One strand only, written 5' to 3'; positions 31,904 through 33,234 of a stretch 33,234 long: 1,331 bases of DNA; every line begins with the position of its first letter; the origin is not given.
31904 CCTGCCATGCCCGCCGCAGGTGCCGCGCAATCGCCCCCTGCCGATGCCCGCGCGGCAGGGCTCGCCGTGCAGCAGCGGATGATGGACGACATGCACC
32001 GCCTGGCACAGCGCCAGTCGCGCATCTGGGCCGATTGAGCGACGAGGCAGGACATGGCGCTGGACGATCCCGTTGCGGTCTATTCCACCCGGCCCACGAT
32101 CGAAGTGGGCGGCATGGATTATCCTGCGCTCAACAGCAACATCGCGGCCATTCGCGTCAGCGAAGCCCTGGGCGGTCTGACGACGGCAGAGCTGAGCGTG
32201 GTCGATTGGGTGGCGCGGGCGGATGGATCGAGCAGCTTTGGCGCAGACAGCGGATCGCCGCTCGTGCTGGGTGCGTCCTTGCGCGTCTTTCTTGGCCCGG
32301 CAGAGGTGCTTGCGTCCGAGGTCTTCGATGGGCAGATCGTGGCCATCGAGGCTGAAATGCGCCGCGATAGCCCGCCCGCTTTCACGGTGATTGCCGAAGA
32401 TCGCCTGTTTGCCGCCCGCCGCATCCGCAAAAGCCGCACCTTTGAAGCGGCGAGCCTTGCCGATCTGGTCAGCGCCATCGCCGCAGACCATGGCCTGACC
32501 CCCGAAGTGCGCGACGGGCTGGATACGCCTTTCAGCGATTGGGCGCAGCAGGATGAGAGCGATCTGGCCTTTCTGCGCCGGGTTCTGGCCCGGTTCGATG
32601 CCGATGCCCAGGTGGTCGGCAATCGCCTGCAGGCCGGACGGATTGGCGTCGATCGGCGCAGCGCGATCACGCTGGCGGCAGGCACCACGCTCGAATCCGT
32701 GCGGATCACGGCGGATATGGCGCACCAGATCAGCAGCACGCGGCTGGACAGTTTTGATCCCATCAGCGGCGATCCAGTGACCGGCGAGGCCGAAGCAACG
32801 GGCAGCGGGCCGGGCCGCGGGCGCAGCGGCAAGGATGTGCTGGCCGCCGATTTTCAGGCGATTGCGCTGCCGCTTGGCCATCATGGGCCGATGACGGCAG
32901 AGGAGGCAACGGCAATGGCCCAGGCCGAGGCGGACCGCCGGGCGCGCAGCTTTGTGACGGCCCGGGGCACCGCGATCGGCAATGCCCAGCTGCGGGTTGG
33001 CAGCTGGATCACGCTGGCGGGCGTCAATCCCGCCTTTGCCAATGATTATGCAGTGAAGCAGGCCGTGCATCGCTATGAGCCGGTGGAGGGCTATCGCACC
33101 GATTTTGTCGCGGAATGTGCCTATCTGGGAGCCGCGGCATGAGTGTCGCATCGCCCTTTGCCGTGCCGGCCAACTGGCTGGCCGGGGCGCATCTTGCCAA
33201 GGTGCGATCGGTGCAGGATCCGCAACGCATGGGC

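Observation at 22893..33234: Phage-tail-like contractile injection system (eCIS/PLTS-type) operon beside housekeeping nadC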

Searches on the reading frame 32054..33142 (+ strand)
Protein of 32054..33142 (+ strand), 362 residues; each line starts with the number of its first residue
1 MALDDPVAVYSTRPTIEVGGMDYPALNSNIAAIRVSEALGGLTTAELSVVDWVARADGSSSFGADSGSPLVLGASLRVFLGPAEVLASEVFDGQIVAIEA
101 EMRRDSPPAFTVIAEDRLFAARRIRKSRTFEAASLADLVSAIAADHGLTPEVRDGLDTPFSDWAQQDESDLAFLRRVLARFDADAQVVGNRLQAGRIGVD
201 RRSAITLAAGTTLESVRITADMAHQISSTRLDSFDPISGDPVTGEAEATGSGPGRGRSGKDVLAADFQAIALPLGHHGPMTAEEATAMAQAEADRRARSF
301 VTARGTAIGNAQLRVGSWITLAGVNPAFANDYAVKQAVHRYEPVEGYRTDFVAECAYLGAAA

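Call 4: search_protein_families(library=pfam, proteins=[window:32054-33142:+], max_evalue=0.01)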
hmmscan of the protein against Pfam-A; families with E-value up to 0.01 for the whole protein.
window:32054-33142:+ (362 aa): 1 family
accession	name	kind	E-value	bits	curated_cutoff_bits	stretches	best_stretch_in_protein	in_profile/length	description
PF05954.17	Phage_GPD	-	6.4e-14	52.3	30.1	2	68-180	25-137/305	Phage tail baseplate hub (GPD)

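Call 6: find_encoding_contigs(protein=window:32054-33142:+, flank=10000, max_places=6)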
Protein window:32054-33142:+ (362 aa): no gene with exactly this product is on record in the collection.

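Call 8: find_related_loci(query=window:32054-33142:+, collection=genome_contigs, flank=10000)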
Query window:32054-33142:+ (362 aa) in genome_contigs; peptide patterns used: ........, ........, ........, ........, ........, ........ (x = any residue, [..] = any of these).
116 stretches matched a pattern, but none encodes a relative of the query by tblastn (E <= 1e-3).

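Call 9: find_homologous_proteins(query=window:32054-33142:+)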
Query window:32054-33142:+ (362 aa): 234 proteins with E <= 0.001 among 8000 candidates; the best 120 are listed.
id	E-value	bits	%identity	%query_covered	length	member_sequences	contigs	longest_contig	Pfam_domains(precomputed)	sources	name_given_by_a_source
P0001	2.2e-227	772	100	100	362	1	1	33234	PF05954.18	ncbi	-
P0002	1.8e-160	552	69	100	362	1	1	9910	PF05954.18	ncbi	-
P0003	3.1e-154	531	67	100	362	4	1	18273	PF05954.18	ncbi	-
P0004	6.2e-154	530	66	100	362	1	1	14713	PF24032.2,PF05954.18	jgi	jgi:uncharacterized protein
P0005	9.8e-154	530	67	100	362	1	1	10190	PF05954.18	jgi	jgi:uncharacterized protein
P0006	8.2e-153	527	65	100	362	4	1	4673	PF05954.18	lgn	-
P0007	1.6e-152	526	66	100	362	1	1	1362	PF05954.18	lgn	-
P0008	3.8e-152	525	66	100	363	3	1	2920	PF05954.18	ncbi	-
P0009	7.0e-152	524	67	100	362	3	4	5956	PF05954.18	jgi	jgi:uncharacterized protein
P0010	1.4e-151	523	65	100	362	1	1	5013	PF05954.18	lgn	-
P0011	4.7e-151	521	65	100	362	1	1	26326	PF05954.18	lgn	-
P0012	9.9e-151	520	65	99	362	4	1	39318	PF05954.18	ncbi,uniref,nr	uniref:phage late control D family protein n=1 Tax=Altererythrobacter segetis TaxID=1104773 RepID=UP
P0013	5.4e-149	514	64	100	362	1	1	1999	PF05954.18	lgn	-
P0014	1.5e-148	513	65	99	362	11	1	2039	PF05954.18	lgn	-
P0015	1.6e-148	513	65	99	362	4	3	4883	PF05954.18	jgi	jgi:uncharacterized protein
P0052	1.7e-124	434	58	100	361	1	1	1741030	PF05954.18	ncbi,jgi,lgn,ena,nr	ncbi:MAG TPA: contractile injection system protein, VgrG/Pvc8 family [Allosphingosinicella sp.]|jgi:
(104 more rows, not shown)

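Call 10: find_encoding_contigs(protein=P0012, flank=10000, max_places=2)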
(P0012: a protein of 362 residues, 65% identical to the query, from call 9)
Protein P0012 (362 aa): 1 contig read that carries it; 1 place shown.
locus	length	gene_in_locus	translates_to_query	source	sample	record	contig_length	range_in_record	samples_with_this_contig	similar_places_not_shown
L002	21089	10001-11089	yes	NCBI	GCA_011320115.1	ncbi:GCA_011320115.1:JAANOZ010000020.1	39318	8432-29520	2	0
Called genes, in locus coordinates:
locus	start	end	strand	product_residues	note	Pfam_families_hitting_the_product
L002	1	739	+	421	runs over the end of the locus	PF09994:T6SS_Tle1-like_cat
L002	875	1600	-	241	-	PF00196:GerE, PF08281:Sigma70_r4_2, PF13936:HTH_38 (weak)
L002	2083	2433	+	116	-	-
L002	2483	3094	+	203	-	PF14065:Pvc16_N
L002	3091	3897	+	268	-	-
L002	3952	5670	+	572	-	PF04984:Phage_sheath_1, PF17482:Phage_sheath_1C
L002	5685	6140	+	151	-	PF06841:Phage_T4_gp19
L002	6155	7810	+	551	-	-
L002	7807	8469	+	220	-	PF06841:Phage_T4_gp19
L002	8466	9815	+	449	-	-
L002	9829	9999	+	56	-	-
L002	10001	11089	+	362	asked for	PF05954:Phage_GPD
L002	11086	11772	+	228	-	PF04717:Phage_base_V, PF20093:DUF6484 (faint)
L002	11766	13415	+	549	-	-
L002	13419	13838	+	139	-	PF04965:GPW_gp25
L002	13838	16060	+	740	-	-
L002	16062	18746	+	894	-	-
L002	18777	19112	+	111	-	-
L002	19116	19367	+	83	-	-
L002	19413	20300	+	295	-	-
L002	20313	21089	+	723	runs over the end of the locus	-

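Call 11: find_encoding_contigs(protein=P0052, flank=10000, max_places=2)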
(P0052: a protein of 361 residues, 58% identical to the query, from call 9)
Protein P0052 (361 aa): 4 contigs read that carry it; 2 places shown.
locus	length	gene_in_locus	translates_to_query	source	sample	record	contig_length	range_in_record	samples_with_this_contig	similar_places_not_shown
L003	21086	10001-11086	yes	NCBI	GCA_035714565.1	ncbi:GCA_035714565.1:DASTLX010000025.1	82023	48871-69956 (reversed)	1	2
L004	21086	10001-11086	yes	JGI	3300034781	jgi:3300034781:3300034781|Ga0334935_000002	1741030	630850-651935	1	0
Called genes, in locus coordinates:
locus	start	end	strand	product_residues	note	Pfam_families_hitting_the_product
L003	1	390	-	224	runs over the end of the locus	-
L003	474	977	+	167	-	PF01272:GreA_GreB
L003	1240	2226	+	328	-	PF00158:Sigma54_activat, PF14532:Sigma54_activ_2, PF01078:Mg_chelatase (faint), PF25601:AAA_lid_14, PF02954:HTH_8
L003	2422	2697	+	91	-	-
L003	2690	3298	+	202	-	PF14065:Pvc16_N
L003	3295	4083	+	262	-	-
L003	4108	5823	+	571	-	PF04984:Phage_sheath_1, PF17482:Phage_sheath_1C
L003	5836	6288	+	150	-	PF06841:Phage_T4_gp19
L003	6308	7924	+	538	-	-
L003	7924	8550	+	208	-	PF06841:Phage_T4_gp19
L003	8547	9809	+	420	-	PF19266:CIS_tube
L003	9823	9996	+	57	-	-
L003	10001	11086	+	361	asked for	PF05954:Phage_GPD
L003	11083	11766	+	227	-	PF04717:Phage_base_V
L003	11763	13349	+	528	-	-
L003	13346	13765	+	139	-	PF04965:GPW_gp25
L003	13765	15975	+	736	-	-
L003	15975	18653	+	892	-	-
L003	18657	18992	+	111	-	-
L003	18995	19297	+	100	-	-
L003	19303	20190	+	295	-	-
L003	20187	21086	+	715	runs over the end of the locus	-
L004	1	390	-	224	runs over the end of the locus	-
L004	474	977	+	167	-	PF01272:GreA_GreB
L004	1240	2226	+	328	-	PF00158:Sigma54_activat, PF14532:Sigma54_activ_2, PF01078:Mg_chelatase (faint), PF25601:AAA_lid_14, PF02954:HTH_8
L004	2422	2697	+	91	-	-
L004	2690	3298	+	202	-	PF14065:Pvc16_N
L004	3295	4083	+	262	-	-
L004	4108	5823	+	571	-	PF04984:Phage_sheath_1, PF17482:Phage_sheath_1C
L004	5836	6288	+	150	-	PF06841:Phage_T4_gp19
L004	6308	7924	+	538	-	-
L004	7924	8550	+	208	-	PF06841:Phage_T4_gp19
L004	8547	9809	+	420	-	PF19266:CIS_tube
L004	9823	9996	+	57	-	-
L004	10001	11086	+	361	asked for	PF05954:Phage_GPD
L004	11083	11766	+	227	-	PF04717:Phage_base_V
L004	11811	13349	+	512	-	-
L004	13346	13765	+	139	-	PF04965:GPW_gp25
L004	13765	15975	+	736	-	-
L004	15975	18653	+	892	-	-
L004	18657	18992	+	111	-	-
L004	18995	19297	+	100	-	-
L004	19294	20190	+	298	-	-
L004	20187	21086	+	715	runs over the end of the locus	-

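Call 16: search_protein_families(library=pfam, proteins=[L004:11083-11766:+, L004:11811-13349:+, L004:13346-13765:+, L004:13765-15975:+, L004:15975-18653:+, L004:18657-18992:+, L004:18995-19297:+, L004:19294-20190:+, L004:20187-21086:+, L004:2422-2697:+], max_evalue=0.01)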
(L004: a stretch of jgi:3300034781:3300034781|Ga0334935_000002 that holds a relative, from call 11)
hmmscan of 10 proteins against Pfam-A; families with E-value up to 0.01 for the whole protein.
L004:11083-11766:+ (227 aa): 4 families
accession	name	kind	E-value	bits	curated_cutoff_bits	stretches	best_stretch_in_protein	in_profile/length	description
PF04717.18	Phage_base_V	-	5.6e-23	81.5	23.8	1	19-93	2-75/75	Type VI secretion system/phage-baseplate injector OB domain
PF20093.5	DUF6484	-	3.7e-05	24.8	27.6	1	33-92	12-61/61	Domain of unknown function (DUF6484)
PF10106.14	DUF2345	-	0.0016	18.7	30.7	1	152-189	113-150/151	Uncharacterized protein conserved in bacteria (DUF2345)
PF06890.18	Phage_Mu_Gp45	-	0.0077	16.6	24.1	0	61-90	34-63/68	Bacteriophage Mu Gp45, N-terminal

L004:11811-13349:+ (512 aa): 0 families

L004:13346-13765:+ (139 aa): 1 family
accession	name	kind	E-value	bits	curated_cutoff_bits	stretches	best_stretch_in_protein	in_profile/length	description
PF04965.19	GPW_gp25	-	4.3e-22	78.2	27.2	1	37-125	3-95/96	Baseplate wedge protein gp25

L004:13765-15975:+ (736 aa): 1 family
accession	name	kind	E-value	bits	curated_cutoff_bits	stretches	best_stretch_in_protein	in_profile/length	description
PF04865.19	Baseplate_J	-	3.4e-15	56.5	21.1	1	449-621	75-234/255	Baseplate J-like protein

L004:15975-18653:+ (892 aa): 0 families

L004:18657-18992:+ (111 aa): 1 family
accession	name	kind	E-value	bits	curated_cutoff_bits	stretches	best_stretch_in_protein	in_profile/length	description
PF19077.6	Big_13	-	0.00044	21.1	27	1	6-55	53-100/102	Bacterial Ig-like domain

L004:18995-19297:+ (100 aa): 0 families

L004:19294-20190:+ (298 aa): 0 families

L004:20187-21086:+ (300 aa): 0 families

L004:2422-2697:+ (91 aa): 1 family
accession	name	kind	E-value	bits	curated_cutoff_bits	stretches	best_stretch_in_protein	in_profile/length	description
PF11950.13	DUF3467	-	0.00064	20.2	25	1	18-81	25-90/92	Protein of unknown function (DUF3467)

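Call 17: find_related_loci(query=L002:20313-21089:+, collection=genome_contigs, flank=10000)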
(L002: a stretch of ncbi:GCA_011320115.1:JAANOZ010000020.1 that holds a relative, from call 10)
Query L002:20313-21089:+ (259 aa) in genome_contigs; peptide patterns used: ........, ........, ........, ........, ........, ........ (x = any residue, [..] = any of these).
600 stretches matched a pattern (row limit reached: there are more); 44 encode a relative of the query (tblastn E <= 1e-3); 44 distinct loci.
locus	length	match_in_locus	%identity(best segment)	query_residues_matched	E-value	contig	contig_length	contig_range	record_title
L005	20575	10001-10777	100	1-259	3e-167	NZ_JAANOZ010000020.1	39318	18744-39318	Altererythrobacter segetis strain YJ20 20, whole genome shotgun sequence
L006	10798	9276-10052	69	1-259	4e-120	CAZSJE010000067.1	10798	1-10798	MAG TPA_asm: uncultured Sphingorhabdus sp. isolate binchicken_co367_86 genome assembly, contig: NODE_2635_length_10798_c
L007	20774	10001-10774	66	1-259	3e-109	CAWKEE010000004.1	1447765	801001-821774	MAG: uncultured Alphaproteobacteria bacterium isolate MFD09206.bin.1.206 genome assembly, contig: contig_383, whole geno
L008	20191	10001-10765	66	1-259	6e-107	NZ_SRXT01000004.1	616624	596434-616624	Sphingomonas gei strain ZFGT-11 NODE_4_length_616624_cov_59.236666, whole genome shotgun sequence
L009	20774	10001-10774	63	1-259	8e-107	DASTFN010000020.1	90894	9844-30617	MAG TPA_asm: Allosphingosinicella sp. isolate SMAG_U5 k141_2520454, whole genome shotgun sequence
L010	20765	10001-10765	66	1-259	8e-107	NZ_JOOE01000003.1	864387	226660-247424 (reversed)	Sphingomonas sp. UNC305MFCol5.2 BR78DRAFT_scaffold00003.3_C, whole genome shotgun sequence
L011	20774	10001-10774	62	1-259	1e-105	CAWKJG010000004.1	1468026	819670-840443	MAG: uncultured Alphaproteobacteria bacterium isolate MFD01916.bin.1.10 genome assembly, contig: contig_2165, whole geno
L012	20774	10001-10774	63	1-259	9e-105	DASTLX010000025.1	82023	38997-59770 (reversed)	MAG TPA_asm: Allosphingosinicella sp. isolate SMAG_U3225 k141_601565, whole genome shotgun sequence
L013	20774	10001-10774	64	1-259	3e-104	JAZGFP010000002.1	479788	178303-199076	MAG: Sphingorhabdus sp. isolate SCS4bin.5 SCS4bin.5_2, whole genome shotgun sequence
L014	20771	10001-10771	63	1-259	4e-102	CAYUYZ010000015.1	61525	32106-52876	MAG TPA_asm: uncultured Stakelama sp. isolate SRP287051_co2_108 genome assembly, contig: NODE_1097_length_61525_cov_54.8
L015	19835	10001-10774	61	1-259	2e-101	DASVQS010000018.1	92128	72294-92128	MAG TPA_asm: Allosphingosinicella sp. isolate SMAG_U3214 k141_81159, whole genome shotgun sequence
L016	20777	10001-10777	60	1-259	2e-99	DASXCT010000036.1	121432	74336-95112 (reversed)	MAG TPA_asm: Allosphingosinicella sp. isolate SMAG_U5067 k141_2043877, whole genome shotgun sequence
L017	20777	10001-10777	60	1-259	5e-99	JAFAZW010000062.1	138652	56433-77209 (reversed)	MAG: Alphaproteobacteria bacterium isolate CP_BM_RX_R9_15 BM_RX_R9_k147_3649616, whole genome shotgun sequence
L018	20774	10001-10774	59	1-259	1e-97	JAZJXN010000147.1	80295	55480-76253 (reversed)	MAG: Pseudomonadota bacterium isolate ADI_H1L2_2_122_18_3-bin018 ADIH1L22_B018_0_000000000147, whole genome shotgun sequ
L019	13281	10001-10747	63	12-259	8e-97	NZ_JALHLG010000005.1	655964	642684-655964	Novosphingobium beihaiensis strain B2638 contig5, whole genome shotgun sequence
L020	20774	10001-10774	58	1-259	2e-96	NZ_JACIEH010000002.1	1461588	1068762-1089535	Sphingomonas kyeonggiensis strain DSM 101806 Ga0373265_02, whole genome shotgun sequence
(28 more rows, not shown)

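Call 21: search_protein_families(library=pfam, proteins=[L020:10001-12187:+, L020:12209-16576:+, L020:16576-18066:+, L005:12194-16720:+, L005:17754-20111:+, L005:16749-17315:-, L005:17332-17913:-, L010:18193-20226:+], max_evalue=0.01)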
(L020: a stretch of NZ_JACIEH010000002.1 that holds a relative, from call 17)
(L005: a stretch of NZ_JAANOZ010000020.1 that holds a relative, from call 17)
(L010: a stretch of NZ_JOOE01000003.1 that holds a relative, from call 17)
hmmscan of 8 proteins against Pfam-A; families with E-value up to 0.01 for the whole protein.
L020:10001-12187:+ (728 aa): 0 families

L020:12209-16576:+ (1455 aa): 0 families

L020:16576-18066:+ (496 aa): 0 families

L005:12194-16720:+ (1508 aa): 0 families

L005:17754-20111:+ (785 aa): 3 families
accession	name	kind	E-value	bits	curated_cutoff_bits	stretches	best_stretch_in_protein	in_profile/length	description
PF00004.35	AAA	-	3.5e-25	89.4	21.2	1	578-702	2-130/131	ATPase family associated with various cellular activities (AAA)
PF22977.2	WHD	-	2.5e-05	24.5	27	1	212-270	94-153/221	Winged helix domain, variant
PF13401.12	AAA_22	-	0.0072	17.1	27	0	579-612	10-46/130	AAA domain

L005:16749-17315:- (188 aa): 0 families

L005:17332-17913:- (193 aa): 0 families

L010:18193-20226:+ (677 aa): 4 families
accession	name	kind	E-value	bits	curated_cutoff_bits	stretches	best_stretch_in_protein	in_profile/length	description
PF00004.35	AAA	-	2.7e-26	93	21.2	1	470-595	2-131/131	ATPase family associated with various cellular activities (AAA)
PF22977.2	WHD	-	0.0011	19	27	1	107-164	96-154/221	Winged helix domain, variant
PF13401.12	AAA_22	-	0.0014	19.4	27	0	470-504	9-46/130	AAA domain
PF01915.27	Glyco_hydro_3_C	-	0.0015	18.9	31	1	345-609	11-156/200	Glycosyl hydrolase family 3 C-terminal domain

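Call 33: search_solved_structures(query=window:32054-33142:+, max_evalue=0.1)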
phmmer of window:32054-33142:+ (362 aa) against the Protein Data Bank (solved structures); distinct sequences matched with E-value up to 0.1: 2.
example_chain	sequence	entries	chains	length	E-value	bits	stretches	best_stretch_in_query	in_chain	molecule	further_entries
9rce_F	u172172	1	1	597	1.1e-13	54.5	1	12-342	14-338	Type VI secretion system tip protein VgrG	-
7b5h_AJ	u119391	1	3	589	1.1e-06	31.6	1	30-332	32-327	All3320 protein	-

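Call 40: search_protein_families(library=ncbifam, proteins=[L004:11811-13349:+, L004:15975-18653:+, L004:18657-18992:+, L004:18995-19297:+, L004:19294-20190:+, L012:10001-12148:+], max_evalue=0.01)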
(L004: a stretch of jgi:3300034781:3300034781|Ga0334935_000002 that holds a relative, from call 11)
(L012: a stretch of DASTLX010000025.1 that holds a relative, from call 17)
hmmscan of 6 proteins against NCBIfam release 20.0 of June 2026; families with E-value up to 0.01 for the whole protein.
L004:11811-13349:+ (512 aa): 0 families

L004:15975-18653:+ (892 aa): 2 families
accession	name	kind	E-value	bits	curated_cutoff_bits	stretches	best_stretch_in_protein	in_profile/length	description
NF053768.1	CIS12_fam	equivalog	6.4e-24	84.6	860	1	475-832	440-706/715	CIS12 family contractile injection system protein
TIGR02242.1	tail_TIGR02242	domain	1.3e-12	47.9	51.85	1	532-621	14-101/131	phage tail protein domain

L004:18657-18992:+ (111 aa): 1 family
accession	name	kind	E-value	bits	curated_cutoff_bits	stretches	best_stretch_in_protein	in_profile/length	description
NF033510.3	Ca_tandemer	repeat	0.0014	19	50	1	6-46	54-96/96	Ca2+-stabilized repeat-containing adhesin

L004:18995-19297:+ (100 aa): 0 families

L004:19294-20190:+ (298 aa): 1 family
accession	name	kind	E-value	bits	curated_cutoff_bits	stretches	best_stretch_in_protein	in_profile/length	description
NF053767.1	CIS13_fam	equivalog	1.4e-17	64.1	370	1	23-100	6-83/392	CIS13 family contractile injection system protein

L012:10001-12148:+ (715 aa): 1 family
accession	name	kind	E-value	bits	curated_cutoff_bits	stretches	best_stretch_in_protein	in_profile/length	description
NF053767.1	CIS13_fam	equivalog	1.7e-07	30.8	370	1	56-128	7-81/392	CIS13 family contractile injection system protein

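Call 64: find_homologous_proteins(query=L003:11763-13349:+)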
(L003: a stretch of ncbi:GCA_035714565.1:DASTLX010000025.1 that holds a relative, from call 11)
Query L003:11763-13349:+ (528 aa): 367 proteins with E <= 0.001 among 8000 candidates; the best 120 are listed.
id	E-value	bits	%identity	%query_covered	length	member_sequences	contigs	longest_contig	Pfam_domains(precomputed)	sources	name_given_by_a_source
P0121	0.0e+0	1176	100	97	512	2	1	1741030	-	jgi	jgi:hypothetical protein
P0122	0.0e+0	1077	88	99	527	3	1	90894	-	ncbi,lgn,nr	ncbi:MAG TPA: hypothetical protein VFP12_04930 [Allosphingosinicella sp.]|nr:hypothetical protein [A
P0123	0.0e+0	1065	87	99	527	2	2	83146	-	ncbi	-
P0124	0.0e+0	1059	86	99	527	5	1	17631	-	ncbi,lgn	ncbi:MAG: hypothetical protein WBR13_11565 [Allosphingosinicella sp.]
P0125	0.0e+0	1055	88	100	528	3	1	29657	-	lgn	-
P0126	0.0e+0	1050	86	100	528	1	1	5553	-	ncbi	-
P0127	0.0e+0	1044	86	99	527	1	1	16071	-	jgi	jgi:hypothetical protein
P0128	0.0e+0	1039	85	100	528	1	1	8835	-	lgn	-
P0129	0.0e+0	1031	87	96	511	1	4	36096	-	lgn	-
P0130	2.3e-297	1005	83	99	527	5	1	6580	-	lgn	-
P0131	2.3e-296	1002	82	99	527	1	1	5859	-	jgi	jgi:hypothetical protein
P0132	1.9e-223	761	66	99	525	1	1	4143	-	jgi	jgi:hypothetical protein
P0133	8.2e-218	743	63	98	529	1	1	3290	-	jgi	jgi:hypothetical protein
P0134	1.2e-211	722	63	99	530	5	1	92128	-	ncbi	ncbi:MAG TPA: hypothetical protein VF574_04505 [Allosphingosinicella sp.]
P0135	5.9e-210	717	64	96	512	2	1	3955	-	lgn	-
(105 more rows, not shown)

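Call 75: predict_structure(alignment_id=A3)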
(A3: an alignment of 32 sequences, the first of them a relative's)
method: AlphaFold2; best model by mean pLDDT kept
length: 527 residues; sequences in the alignment: 32
mean_pLDDT: 78.6   pTM: 0.62
mean pLDDT of the five models: 78.6, 76.8, 75.4, 75.1, 74.1
residues with pLDDT >= 90: 214; 70-90: 161; 50-70: 93; < 50: 59
segments of 3 or more residues with pLDDT < 50: 429-436, 444-453, 475-492, 511-527
pLDDT, mean of each block of 10 residues (from residue 1): 62 71 77 83 85 92 88 87 75 89 80 92 83 88 83 65 68 74 92 91 82 83 92 94 93 92 73 94 95 94 97 93 97 95 96 96 96 84 86 92 79 92 62 49 42 50 58 41 34 57 58 39 40
secondary structure, 60 per line:
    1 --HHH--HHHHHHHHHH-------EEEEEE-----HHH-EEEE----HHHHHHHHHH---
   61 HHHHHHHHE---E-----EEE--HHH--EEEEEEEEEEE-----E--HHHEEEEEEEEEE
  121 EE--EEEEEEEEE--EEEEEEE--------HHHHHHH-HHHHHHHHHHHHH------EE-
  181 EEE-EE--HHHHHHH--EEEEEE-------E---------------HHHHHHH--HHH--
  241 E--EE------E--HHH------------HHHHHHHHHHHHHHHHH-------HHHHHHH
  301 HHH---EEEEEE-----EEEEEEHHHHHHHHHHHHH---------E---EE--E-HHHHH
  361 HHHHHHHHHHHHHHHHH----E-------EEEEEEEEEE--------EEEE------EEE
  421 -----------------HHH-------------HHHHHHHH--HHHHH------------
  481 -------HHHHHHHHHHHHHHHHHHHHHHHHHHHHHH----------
elements in order: H8-17 E25-30 E40-43 H48-57 H61-68 E79-81 E89-99 E111-122 E125-133 E136-142 H151-157 H159-171 E181-183 H189-195 E198-203 H227-233 H270-286 H294-303 E307-312 E318-323 H324-336 H356-377 E390-399 E408-411 E418-420 H454-461 H464-468 H488-517
